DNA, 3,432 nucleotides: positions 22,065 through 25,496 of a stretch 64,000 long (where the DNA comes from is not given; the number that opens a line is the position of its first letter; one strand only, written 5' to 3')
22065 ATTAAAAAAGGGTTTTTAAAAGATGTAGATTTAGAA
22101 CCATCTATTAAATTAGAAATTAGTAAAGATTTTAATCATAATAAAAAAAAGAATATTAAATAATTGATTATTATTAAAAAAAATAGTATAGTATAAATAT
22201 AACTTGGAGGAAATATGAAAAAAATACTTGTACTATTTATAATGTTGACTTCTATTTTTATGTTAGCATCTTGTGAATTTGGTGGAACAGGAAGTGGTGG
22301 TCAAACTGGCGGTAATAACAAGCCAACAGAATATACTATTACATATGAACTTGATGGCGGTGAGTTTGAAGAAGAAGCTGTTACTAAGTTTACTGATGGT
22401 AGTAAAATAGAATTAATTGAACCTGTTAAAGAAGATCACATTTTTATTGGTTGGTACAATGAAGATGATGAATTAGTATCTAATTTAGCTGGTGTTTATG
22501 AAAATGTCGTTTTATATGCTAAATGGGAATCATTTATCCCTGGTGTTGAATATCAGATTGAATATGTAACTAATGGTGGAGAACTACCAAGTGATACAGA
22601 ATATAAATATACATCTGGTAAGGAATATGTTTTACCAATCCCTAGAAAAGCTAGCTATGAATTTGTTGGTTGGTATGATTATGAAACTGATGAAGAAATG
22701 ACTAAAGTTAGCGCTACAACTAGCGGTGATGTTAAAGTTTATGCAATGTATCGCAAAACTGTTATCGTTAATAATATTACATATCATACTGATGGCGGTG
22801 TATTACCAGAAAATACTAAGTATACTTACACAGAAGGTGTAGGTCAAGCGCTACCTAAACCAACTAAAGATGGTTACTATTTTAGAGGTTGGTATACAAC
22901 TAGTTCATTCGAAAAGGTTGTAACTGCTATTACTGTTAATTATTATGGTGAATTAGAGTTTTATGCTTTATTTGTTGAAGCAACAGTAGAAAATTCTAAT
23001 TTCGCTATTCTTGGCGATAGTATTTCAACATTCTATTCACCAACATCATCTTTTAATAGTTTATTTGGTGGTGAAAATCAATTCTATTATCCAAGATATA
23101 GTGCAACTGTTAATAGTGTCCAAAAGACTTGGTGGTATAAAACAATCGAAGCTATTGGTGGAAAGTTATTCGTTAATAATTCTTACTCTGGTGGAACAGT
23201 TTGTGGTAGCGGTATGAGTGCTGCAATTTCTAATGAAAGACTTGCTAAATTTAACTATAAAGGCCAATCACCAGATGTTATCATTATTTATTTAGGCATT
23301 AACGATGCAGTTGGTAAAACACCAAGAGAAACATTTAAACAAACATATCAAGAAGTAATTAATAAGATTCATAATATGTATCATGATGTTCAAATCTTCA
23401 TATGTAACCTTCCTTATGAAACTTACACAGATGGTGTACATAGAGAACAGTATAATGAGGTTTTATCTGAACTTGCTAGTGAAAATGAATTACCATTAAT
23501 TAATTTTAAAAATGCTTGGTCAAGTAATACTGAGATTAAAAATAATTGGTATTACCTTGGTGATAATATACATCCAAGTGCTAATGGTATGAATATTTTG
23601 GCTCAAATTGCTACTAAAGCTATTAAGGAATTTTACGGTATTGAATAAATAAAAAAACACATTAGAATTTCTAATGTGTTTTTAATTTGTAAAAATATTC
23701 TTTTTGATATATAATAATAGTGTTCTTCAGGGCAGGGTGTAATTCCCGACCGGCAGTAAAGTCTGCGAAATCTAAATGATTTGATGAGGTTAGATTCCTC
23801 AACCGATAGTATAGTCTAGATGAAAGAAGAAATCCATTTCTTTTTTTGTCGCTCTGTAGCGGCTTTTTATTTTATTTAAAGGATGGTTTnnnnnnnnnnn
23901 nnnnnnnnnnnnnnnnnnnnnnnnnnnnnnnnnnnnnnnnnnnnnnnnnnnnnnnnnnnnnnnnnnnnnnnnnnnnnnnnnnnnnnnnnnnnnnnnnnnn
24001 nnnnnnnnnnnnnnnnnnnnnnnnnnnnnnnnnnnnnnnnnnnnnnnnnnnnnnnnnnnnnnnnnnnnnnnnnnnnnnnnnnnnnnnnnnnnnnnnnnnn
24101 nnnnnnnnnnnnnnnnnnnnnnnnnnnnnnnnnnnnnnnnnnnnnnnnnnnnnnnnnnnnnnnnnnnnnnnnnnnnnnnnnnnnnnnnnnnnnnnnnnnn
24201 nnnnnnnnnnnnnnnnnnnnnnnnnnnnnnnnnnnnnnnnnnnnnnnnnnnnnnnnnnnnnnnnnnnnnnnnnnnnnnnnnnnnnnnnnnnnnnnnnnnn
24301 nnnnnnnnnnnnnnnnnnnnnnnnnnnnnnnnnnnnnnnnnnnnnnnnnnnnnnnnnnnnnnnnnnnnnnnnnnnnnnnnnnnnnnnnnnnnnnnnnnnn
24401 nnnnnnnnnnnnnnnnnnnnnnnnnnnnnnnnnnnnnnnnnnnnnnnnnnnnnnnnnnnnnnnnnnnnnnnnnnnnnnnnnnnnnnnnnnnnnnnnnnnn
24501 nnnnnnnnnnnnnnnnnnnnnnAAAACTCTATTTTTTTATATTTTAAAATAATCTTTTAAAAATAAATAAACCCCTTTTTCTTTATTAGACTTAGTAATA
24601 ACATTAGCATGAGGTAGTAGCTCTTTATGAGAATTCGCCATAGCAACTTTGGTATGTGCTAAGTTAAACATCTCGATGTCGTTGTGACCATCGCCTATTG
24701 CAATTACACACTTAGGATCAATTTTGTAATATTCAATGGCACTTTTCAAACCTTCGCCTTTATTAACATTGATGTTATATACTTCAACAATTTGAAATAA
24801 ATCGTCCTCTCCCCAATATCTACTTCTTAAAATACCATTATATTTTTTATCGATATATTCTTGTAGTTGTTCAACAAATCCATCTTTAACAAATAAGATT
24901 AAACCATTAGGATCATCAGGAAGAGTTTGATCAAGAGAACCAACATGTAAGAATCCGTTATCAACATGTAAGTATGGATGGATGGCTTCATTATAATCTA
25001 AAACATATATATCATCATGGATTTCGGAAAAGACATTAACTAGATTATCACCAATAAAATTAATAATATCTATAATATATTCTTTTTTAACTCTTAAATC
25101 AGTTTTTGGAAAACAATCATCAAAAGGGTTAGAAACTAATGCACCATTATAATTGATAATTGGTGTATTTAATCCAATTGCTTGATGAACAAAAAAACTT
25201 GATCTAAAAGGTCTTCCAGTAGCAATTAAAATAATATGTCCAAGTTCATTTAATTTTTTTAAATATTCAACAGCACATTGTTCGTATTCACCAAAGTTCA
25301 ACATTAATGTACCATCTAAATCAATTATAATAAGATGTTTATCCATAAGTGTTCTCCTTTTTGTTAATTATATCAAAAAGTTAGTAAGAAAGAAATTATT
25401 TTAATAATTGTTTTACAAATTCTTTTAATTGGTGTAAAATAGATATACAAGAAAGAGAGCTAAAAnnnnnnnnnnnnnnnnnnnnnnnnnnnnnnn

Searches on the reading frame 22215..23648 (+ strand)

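Call 6: search_protein_families(library=pfam, proteins=[window:22215-23648:+], max_evalue=0.01)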
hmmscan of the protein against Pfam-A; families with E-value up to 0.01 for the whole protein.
window:22215-23648:+ (477 aa): 5 families
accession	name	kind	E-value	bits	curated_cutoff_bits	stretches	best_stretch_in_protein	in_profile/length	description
PF09479.16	Flg_new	-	7.2e-31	106.5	27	3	187-251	2-64/65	Listeria-Bacteroides repeat domain (List_Bact_rpt)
PF13472.12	Lipase_GDSL_2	-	2.8e-19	70.7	32.9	1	266-459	2-176/178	GDSL-like Lipase/Acylhydrolase family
PF00657.28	Lipase_GDSL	-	8.5e-13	49.4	23.6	1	265-464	3-206/208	GDSL-like Lipase/Acylhydrolase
PF16255.11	Lipase_GDSL_lke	-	2.1e-09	37.5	29.2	1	264-376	4-116/203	GDSL-like Lipase/Acylhydrolase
PF25182.1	NonGDSL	-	0.0013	18.5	80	1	334-429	77-170/220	Non-GDSL lipase-like family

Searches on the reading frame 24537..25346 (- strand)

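Call 6: search_protein_families(library=pfam, proteins=[window:24537-25346:-], max_evalue=0.01)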
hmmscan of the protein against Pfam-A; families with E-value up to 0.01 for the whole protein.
window:24537-25346:- (269 aa): 4 families
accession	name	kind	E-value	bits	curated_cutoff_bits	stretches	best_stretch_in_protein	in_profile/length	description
PF08282.18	Hydrolase_3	-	4.9e-52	177.6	20.9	1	6-263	1-255/255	haloacid dehalogenase-like hydrolase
PF00702.32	Hydrolase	-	6.7e-09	36.9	26.4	1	5-230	3-190/191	haloacid dehalogenase-like hydrolase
PF05116.19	S6PP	-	1e-08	35.5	20.3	1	187-252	157-222/247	Sucrose-6F-phosphate phosphohydrolase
PF12710.13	HAD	-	0.005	17.7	27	0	200-227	159-188/189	haloacid dehalogenase-like hydrolase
